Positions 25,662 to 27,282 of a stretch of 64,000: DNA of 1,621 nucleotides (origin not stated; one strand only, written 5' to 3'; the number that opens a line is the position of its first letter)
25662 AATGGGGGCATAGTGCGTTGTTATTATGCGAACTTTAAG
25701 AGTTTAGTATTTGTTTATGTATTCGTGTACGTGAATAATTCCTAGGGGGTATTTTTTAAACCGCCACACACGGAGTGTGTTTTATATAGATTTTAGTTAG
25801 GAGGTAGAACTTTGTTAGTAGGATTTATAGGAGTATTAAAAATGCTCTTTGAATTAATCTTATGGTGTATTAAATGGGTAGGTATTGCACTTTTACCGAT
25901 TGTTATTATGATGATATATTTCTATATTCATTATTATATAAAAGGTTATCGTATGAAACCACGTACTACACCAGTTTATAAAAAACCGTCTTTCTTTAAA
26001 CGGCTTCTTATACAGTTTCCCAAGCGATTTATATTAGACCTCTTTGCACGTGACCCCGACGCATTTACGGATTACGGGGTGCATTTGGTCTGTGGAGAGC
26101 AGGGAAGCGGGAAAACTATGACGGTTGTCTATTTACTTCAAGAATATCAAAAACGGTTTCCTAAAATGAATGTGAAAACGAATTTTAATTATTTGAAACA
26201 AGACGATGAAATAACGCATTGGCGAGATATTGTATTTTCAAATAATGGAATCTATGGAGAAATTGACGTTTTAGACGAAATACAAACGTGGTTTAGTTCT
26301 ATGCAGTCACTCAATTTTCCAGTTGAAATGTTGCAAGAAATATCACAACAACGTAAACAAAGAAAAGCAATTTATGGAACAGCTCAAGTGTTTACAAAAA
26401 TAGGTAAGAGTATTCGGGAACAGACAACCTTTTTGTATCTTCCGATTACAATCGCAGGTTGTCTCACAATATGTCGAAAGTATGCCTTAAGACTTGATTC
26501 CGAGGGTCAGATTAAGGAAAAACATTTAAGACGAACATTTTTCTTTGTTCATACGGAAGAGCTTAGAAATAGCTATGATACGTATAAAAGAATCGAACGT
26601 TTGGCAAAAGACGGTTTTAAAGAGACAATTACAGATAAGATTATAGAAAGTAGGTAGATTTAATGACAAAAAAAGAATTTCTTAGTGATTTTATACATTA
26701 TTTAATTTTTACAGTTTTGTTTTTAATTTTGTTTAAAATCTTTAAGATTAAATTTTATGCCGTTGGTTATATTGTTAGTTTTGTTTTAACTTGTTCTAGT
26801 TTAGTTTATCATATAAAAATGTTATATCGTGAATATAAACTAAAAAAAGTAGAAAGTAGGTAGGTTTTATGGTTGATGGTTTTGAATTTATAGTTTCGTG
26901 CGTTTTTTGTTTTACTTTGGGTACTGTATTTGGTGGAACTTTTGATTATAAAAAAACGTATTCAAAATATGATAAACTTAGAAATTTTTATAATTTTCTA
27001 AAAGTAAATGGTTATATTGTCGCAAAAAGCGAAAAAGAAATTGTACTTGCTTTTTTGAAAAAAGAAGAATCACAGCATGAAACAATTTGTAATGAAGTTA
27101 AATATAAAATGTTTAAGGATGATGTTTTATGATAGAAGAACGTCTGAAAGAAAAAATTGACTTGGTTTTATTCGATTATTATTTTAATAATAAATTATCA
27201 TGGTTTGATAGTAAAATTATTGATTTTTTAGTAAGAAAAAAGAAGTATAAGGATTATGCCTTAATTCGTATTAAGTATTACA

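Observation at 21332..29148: Integrase-less filamentous-phage-like prophage inserted at the chromosomal dif site of a Gram-positive spore former (putative IMEX)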

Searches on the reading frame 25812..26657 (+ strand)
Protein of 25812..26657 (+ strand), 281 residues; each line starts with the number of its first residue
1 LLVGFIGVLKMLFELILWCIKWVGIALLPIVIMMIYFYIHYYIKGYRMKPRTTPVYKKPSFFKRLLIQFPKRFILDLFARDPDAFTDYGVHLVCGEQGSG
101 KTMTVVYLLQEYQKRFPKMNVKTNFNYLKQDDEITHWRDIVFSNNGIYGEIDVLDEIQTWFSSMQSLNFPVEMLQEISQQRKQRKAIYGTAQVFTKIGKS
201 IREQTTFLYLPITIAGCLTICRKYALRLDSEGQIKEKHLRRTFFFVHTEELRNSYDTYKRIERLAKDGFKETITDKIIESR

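Call 7: search_protein_families(library=pfam, max_evalue=0.1, proteins=[window:25812-26657:+])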
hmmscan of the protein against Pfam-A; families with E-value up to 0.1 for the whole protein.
window:25812-26657:+ (281 aa): 8 families
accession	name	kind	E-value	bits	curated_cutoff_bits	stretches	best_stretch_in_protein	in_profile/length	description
PF13401.12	AAA_22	-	9.9e-05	23.1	27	1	89-125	6-38/130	AAA domain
PF07728.20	AAA_5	-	0.0031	18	22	1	92-161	3-79/139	AAA domain (dynein-related subfamily)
PF20720.3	nSTAND3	-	0.0078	16.4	27.2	1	85-179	14-100/155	Novel STAND NTPase 3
PF05707.18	Zot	-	0.0094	15.9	20.3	0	130-204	68-138/197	Zonular occludens toxin (Zot)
PF00004.35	AAA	-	0.013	16.4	21.2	1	92-182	2-97/131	ATPase family associated with various cellular activities (AAA)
PF13173.12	AAA_14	-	0.052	14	27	1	91-165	5-79/129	AAA domain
PF00910.28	RNA_helicase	-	0.075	14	21.5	0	92-145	2-52/105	RNA helicase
PF04851.21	ResIII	-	0.095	13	22.5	0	96-119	31-54/164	Type III restriction enzyme, res subunit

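Call 8: search_protein_families(library=phrogs, max_evalue=0.1, proteins=[window:25812-26657:+])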
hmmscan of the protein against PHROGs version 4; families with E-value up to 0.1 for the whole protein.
window:25812-26657:+ (281 aa): 5 families
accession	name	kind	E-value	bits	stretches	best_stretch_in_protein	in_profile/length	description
phrog_20922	-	head and packaging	3.3e-07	30.5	1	153-211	82-140/318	head morphogenesis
phrog_197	-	moron, auxiliary metabolic gene and host takeover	1.5e-05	25.6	1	91-203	29-155/486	Zot-like toxin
phrog_2666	-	head and packaging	0.0041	16.8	1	91-132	324-368/555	terminase large subunit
phrog_1675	-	head and packaging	0.0043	17.5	0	90-126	3-37/353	morphogenesis (protein I of M13)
phrog_12131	-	DNA, RNA and nucleotide metabolism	0.076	13.1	0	249-280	57-89/313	homing endonuclease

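Call 9: search_dna_similar(query=window:25812-26657:+, collection=phages, mode=protein, max_evalue=0.001)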
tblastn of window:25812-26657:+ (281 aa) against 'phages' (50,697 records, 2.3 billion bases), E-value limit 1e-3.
Records with a match: 19; places in all: 20; records where one place covers at least 80% of the query: 1.
Best place of each record, by identity: <60% 19.
By first word of the organism name: bajarodino 11; Inovirus 8.
By host as written in the record: porcine 8; - 7; Peromyscus fraterculus 4.
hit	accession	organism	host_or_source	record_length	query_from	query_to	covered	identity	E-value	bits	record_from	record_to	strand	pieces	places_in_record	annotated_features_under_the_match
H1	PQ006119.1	bajarodino virus 76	Chaetodipus spinatus feces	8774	5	270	95%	42.3%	3e-65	226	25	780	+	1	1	Zonula occludens toxin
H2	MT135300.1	Inovirus sp.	porcine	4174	76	273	70%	33.3%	6e-28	118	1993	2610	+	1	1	ATPase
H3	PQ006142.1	bajarodino virus 41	Neotoma bryanti feces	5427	76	263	67%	33.7%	3e-24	107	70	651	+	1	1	Zonula occludens toxin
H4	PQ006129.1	bajarodino virus 50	Neotoma bryanti feces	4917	72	267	70%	32.2%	7e-25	109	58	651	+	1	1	Zonula occludens toxin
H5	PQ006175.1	bajarodino virus 11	Peromyscus fraterculus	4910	82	267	66%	33.9%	3e-25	110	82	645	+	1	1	Zonula occludens toxin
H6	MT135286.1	Inovirus sp.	porcine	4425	82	269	67%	33.0%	2e-25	110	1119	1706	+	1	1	ATPase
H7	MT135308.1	Inovirus sp.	porcine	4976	79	271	69%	31.8%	1e-23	105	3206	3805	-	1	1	ATPase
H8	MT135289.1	Inovirus sp.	porcine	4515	79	271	69%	31.7%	2e-23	104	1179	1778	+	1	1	ATPase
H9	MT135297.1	Inovirus sp.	porcine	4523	79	271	69%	31.7%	4e-23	104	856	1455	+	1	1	ATPase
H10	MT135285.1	Inovirus sp.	porcine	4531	79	271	69%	31.7%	4e-23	103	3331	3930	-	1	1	ATPase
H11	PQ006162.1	bajarodino virus 33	Peromyscus fraterculus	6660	66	262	70%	31.0%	5e-11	69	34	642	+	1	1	Zonula occludens toxin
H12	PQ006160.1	bajarodino virus 35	Peromyscus fraterculus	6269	80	267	67%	32.3%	6e-23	103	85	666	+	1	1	Zonula occludens toxin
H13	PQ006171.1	bajarodino virus 23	Peromyscus fraterculus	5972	80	267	67%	32.3%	7e-23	103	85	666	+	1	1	Zonula occludens toxin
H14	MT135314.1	Inovirus sp.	porcine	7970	79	271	69%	31.3%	6e-23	103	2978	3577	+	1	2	none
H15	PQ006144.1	bajarodino virus 39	Neotoma bryanti feces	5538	72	267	70%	30.0%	3e-20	96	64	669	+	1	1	Zonula occludens toxin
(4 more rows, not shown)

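Call 17: find_homologous_proteins(query=window:25812-26657:+, max_evalue=0.00001)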
Query window:25812-26657:+ (281 aa): 886 proteins with E <= 0.00001 among 1138 candidates; the best 120 are listed.
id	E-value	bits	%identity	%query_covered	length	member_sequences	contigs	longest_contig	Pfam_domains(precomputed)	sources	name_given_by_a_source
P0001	3.1e-181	619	100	96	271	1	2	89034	-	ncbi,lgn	-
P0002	1.6e-157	541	81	100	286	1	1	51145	-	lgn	-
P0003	4.6e-119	415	67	96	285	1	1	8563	-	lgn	-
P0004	7.4e-102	358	59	89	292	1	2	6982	-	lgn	-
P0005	1.6e-95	338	55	93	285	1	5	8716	-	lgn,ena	-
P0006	3.7e-95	336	56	94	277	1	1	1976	-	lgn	-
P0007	5.6e-95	336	56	93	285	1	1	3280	-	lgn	-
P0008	5.9e-94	333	54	94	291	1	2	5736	-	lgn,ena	-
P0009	7.6e-94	332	55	94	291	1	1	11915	-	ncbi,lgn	-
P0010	1.6e-93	331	56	90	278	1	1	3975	-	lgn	-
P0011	5.4e-93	329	56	92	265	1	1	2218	-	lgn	-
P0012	7.3e-93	329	56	92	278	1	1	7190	-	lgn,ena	-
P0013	5.8e-92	326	57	92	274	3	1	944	-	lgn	-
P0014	1.1e-91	325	53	93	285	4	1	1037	-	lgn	-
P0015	1.1e-91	325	53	95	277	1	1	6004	-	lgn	-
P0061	1.1e-84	302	51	93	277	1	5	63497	-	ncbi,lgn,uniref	ncbi:ATP-binding protein [Tissierella sp.]|uniref:ATP-binding protein n=1 Tax=Tissierella sp. TaxID=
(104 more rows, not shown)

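Call 18: find_encoding_contigs(protein=P0001, flank=10000, max_places=4)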
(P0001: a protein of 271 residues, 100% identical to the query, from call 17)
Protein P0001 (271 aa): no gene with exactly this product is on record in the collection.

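Call 19: find_encoding_contigs(protein=P0002, flank=10000, max_places=4)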
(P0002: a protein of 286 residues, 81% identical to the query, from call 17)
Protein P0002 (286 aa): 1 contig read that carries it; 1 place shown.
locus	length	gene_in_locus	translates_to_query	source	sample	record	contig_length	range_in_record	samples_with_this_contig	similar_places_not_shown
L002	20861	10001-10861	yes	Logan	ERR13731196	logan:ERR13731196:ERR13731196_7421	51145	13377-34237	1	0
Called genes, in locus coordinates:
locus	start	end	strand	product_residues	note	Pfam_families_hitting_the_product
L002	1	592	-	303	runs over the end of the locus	PF01841:Transglut_core (faint)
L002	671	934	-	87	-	-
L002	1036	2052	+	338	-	PF03418:Peptidase_A25, PF06866:DUF1256 (faint)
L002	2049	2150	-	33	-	-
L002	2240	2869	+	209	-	PF01944:SpoIIM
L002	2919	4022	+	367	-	PF02540:NAD_synthase (weak), PF03054:tRNA_Me_trans, PF20259:tRNA_Me_trans_M, PF20258:tRNA_Me_trans_C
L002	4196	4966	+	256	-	-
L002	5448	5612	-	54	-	-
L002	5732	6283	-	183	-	PF10881:DUF2726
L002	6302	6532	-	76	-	PF12844:HTH_19, PF13560:HTH_31 (weak), PF01381:HTH_3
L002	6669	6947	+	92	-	-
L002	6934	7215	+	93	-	-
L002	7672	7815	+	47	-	-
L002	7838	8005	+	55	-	-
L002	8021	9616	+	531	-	-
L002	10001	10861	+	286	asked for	-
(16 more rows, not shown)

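Call 20: find_encoding_contigs(protein=P0061, flank=10000, max_places=4)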
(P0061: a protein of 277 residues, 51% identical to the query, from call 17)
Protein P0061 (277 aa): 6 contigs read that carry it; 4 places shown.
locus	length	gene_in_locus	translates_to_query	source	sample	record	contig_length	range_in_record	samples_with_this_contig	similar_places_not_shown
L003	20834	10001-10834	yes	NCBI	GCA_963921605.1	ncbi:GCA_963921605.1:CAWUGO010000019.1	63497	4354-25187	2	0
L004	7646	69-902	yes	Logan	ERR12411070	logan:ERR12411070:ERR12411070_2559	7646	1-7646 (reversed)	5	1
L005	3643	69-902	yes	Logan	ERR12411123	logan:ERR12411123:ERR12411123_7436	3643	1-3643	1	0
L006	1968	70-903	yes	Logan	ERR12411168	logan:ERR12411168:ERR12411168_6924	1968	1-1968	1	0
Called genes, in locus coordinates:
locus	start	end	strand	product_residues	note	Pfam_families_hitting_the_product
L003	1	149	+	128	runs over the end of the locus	-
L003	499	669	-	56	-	PF01527:HTH_Tnp_1, PF13518:HTH_28 (weak)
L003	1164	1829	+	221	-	PF00209:SNF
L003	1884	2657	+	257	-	PF00209:SNF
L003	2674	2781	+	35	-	-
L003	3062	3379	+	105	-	-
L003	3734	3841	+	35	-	-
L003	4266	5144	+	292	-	PF00561:Abhydrolase_1, PF12146:Hydrolase_4 (weak), PF12697:Abhydrolase_6 (weak)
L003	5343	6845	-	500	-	PF00239:Resolvase, PF07508:Recombinase, PF13408:Zn_ribbon_recom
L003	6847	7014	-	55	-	-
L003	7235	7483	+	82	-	-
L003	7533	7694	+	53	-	-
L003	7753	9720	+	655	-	-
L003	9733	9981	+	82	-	-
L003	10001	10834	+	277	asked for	-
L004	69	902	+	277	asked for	-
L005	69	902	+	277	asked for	-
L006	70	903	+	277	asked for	-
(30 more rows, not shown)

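Call 26: find_related_loci(query=window:25812-26657:+, collection=viral_contigs, flank=10000)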
Query window:25812-26657:+ (281 aa) in viral_contigs; peptide patterns used: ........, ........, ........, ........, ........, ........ (x = any residue, [..] = any of these).
31 stretches matched a pattern; 3 encode a relative of the query (tblastn E <= 1e-3); 3 distinct loci.
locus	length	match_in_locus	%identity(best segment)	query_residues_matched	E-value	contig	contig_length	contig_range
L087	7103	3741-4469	55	31-274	6e-90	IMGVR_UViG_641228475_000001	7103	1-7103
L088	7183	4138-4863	53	27-269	1e-83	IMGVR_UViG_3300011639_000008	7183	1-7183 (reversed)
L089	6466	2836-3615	48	6-271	6e-81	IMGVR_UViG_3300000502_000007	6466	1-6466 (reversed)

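Call 31: search_protein_families(library=ncbifam, max_evalue=0.001, proteins=[window:25812-26657:+])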
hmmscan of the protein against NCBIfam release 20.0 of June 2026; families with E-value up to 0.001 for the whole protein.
window:25812-26657:+ (281 aa): 0 families

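Call 49: find_encoding_contigs(protein=P0003, flank=10000, max_places=3)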
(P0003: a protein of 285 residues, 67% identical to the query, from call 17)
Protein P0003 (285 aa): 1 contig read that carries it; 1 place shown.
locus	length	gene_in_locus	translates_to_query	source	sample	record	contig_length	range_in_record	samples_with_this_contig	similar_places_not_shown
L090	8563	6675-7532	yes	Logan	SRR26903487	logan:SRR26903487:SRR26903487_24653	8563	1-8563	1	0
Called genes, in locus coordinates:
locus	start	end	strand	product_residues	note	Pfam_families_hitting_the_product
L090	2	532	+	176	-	?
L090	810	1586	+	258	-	-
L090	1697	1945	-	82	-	-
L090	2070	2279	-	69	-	PF12844:HTH_19, PF13560:HTH_31, PF13443:HTH_26 (weak), PF01381:HTH_3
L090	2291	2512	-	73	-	PF12844:HTH_19, PF13560:HTH_31 (weak), PF01381:HTH_3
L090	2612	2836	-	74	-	PF12844:HTH_19 (weak), PF13560:HTH_31 (weak), PF01381:HTH_3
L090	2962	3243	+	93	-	-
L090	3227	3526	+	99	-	-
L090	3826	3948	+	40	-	-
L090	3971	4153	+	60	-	-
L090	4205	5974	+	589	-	-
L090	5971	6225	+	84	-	-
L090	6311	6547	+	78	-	-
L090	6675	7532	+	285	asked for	-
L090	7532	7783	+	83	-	-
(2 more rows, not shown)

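Call 50: find_encoding_contigs(protein=P0005, flank=10000, max_places=5)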
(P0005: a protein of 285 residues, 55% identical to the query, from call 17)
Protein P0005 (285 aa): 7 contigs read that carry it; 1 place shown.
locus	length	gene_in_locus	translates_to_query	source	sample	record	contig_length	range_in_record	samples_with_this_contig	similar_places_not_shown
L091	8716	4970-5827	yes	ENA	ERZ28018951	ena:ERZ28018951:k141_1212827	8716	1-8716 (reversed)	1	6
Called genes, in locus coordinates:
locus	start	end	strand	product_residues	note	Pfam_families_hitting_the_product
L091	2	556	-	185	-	?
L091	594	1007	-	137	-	PF01381:HTH_3, PF12844:HTH_19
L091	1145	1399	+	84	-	-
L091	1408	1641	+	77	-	-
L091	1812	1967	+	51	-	-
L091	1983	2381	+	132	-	PF25682:Phage_VG64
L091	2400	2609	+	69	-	-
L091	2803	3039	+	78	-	-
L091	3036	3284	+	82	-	-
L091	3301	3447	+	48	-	-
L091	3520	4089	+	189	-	-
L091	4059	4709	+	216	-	-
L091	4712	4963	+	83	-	-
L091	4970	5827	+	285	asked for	-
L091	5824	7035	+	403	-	PF18106:Rol_Rep_N, PF02486:Rep_trans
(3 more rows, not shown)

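Call 53: find_related_loci(query=A1, collection=metagenome_contigs, flank=10000)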
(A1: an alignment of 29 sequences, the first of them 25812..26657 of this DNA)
Query A1 (281 aa) in metagenome_contigs; peptide patterns used: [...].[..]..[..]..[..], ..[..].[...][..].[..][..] (x = any residue, [..] = any of these).
600 stretches matched a pattern (row limit reached: there are more); 189 encode a relative of the query (tblastn E <= 1e-3); the best 80 are kept; 79 distinct loci.
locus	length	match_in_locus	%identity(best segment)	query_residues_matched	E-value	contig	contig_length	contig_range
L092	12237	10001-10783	54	12-271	3e-90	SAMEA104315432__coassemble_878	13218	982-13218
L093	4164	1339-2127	50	2-277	6e-89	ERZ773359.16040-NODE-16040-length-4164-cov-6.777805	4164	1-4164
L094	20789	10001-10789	51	12-273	7e-89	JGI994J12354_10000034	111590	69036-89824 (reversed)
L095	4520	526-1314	50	2-277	8e-89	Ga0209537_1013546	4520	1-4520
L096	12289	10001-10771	53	15-269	3e-87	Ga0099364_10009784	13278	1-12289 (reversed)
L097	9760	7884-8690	50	4-270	7e-87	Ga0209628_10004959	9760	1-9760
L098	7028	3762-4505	52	23-270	2e-86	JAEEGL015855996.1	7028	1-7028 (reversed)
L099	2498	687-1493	51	4-271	1e-88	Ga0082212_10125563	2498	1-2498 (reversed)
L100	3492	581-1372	52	4-270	6e-86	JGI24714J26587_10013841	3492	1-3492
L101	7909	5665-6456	52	4-270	3e-85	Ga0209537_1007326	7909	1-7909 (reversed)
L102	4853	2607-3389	48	12-271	7e-85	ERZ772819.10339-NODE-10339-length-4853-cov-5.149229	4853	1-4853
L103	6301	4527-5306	48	12-270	2e-84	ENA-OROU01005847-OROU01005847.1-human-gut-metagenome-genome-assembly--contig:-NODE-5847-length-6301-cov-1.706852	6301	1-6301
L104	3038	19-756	53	23-270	7e-85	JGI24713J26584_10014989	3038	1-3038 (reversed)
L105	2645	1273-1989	53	32-270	2e-85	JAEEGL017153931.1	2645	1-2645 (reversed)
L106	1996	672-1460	50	10-271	1e-86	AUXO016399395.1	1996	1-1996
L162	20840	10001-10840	41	13-279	2e-65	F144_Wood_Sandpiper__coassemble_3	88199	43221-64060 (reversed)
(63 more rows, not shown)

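Call 54: find_related_loci(query=A1, collection=viral_contigs, flank=10000)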
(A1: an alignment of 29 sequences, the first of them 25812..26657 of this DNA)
Query A1 (281 aa) in viral_contigs; peptide patterns used: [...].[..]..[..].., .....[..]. (x = any residue, [..] = any of these).
600 stretches matched a pattern (row limit reached: there are more); 121 encode a relative of the query (tblastn E <= 1e-3); the best 80 are kept; 80 distinct loci.
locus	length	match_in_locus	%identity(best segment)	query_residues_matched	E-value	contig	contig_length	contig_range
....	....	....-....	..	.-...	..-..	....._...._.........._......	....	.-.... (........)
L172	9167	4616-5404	51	12-273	5e-89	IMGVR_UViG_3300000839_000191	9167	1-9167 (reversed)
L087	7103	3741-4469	55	31-274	1e-88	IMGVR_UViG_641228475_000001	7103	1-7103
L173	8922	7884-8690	50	4-270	5e-87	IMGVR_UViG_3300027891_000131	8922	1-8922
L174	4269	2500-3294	53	7-271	2e-86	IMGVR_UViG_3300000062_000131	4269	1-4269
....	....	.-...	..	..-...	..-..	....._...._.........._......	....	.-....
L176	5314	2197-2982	49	10-270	6e-84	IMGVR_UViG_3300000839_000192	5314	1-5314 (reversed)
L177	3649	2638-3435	50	4-270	2e-83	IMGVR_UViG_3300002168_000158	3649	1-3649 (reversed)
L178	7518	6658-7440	49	11-269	1e-82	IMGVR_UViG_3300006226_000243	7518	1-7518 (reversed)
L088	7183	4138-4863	53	27-269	3e-82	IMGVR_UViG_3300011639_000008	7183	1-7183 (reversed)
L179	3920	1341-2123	51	8-270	3e-82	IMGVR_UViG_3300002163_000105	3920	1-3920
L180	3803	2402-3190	50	7-270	2e-81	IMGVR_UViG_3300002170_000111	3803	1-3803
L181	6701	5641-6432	49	8-270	6e-81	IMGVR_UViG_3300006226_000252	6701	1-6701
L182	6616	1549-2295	52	26-272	1e-80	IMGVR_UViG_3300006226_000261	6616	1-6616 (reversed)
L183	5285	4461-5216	48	24-273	3e-80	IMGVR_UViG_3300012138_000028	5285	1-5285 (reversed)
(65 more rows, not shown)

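Call 83: search_protein_families(library=pfam, max_evalue=0.01, proteins=[L162:9983-10855:+, L162:11311-12189:+])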
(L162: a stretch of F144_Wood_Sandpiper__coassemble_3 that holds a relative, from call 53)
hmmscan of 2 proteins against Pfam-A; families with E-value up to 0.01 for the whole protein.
L162:9983-10855:+ (290 aa): 3 families
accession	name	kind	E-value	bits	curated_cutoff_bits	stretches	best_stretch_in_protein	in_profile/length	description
PF05707.18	Zot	-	0.0023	17.9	20.3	0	136-214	69-143/197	Zonular occludens toxin (Zot)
PF13401.12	AAA_22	-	0.0024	18.6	27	0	93-146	5-51/130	AAA domain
PF00910.28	RNA_helicase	-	0.0027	18.6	21.5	1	97-159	2-71/105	RNA helicase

L162:11311-12189:+ (292 aa): 3 families
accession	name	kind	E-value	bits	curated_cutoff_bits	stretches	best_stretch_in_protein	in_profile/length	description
PF23343.2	REP_ORF2-G2P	-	7.7e-15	55.4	27.8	1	110-235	2-98/99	Replication-associated protein ORF2/G2P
PF02942.19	Flu_B_NS1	-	0.00034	20.2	25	1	69-245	60-238/247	Influenza B non-structural protein (NS1)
PF05840.19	Phage_GPA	-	0.0082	15.6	31.4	1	155-238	242-320/321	Bacteriophage replication gene A protein (GPA)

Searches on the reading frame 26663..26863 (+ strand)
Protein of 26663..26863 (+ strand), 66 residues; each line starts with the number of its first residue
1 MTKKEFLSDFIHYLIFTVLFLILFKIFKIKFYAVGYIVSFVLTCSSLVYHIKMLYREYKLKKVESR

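Call 76: search_protein_families(library=pfam, max_evalue=0.1, proteins=[window:26663-26863:+])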
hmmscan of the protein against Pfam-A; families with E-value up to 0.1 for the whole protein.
window:26663-26863:+ (66 aa): 1 family
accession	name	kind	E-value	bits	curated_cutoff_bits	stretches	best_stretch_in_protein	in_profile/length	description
PF19517.4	DUF6050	-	0.035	14.9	27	1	1-54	1-56/116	Family of unknown function (DUF6050)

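Call 77: search_protein_families(library=phrogs, max_evalue=0.1, proteins=[window:26663-26863:+])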
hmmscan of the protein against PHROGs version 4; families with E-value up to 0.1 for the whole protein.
window:26663-26863:+ (66 aa): 2 families
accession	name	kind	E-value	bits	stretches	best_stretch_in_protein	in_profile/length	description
phrog_25713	-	unknown function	0.013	17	1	3-63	6-66/80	-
phrog_21455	-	unknown function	0.013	16.5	1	7-56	8-58/196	-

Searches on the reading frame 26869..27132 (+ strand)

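Call 7: search_protein_families(library=pfam, max_evalue=0.1, proteins=[window:26869-27132:+])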
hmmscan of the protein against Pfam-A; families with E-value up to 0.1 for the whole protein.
window:26869-27132:+ (87 aa): 0 families

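Call 8: search_protein_families(library=phrogs, max_evalue=0.1, proteins=[window:26869-27132:+])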
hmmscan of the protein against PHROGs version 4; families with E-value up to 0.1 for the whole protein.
window:26869-27132:+ (87 aa): 1 family
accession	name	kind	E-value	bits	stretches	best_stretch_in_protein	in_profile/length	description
phrog_18082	-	unknown function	0.061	14.7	1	41-78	29-68/77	-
